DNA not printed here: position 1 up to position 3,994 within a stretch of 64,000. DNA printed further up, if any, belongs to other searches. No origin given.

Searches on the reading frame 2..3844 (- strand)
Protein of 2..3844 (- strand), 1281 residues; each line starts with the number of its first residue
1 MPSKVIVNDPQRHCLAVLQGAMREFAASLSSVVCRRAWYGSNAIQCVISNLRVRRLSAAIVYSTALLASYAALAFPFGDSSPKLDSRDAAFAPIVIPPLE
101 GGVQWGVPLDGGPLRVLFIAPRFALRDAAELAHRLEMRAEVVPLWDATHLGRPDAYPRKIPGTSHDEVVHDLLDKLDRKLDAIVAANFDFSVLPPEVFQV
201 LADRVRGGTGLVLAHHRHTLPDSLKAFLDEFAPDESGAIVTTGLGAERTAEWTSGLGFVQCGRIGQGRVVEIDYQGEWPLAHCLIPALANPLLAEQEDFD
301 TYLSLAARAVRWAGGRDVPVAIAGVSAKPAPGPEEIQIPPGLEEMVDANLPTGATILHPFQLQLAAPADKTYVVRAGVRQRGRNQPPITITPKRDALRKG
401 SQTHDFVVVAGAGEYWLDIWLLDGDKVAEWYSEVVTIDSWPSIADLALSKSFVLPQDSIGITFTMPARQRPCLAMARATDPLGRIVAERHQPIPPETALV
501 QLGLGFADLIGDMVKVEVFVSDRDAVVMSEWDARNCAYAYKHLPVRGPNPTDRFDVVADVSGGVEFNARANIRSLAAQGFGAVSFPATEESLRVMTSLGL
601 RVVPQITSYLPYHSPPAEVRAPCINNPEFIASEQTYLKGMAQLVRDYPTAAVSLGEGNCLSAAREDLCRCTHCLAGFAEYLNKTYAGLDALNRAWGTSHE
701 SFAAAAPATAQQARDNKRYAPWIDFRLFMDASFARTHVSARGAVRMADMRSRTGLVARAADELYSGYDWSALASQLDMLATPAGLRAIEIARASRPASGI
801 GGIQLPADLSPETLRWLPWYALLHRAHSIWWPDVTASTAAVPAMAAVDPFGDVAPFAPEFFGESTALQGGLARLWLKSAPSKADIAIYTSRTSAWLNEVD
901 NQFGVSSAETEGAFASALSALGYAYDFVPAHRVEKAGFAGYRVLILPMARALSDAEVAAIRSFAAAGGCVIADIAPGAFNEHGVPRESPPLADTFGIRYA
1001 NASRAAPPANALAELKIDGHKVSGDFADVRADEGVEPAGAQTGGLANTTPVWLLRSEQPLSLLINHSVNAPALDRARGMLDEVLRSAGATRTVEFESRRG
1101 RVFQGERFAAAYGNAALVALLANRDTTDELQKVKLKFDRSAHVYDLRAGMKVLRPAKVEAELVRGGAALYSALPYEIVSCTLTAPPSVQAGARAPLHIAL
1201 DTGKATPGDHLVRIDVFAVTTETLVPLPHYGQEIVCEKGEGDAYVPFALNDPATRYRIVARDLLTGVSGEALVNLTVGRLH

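Call 19: search_protein_families(library=pfam, proteins=[window:2-3844:-], max_evalue=0.00001)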
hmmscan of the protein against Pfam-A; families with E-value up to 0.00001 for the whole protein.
window:2-3844:- (1281 aa): 1 family
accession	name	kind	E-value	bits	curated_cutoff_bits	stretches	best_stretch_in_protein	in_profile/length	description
PF08532.16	Glyco_hydro_42M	-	9.1e-09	35.6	25.8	1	883-1003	1-123/207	Beta-galactosidase trimerisation domain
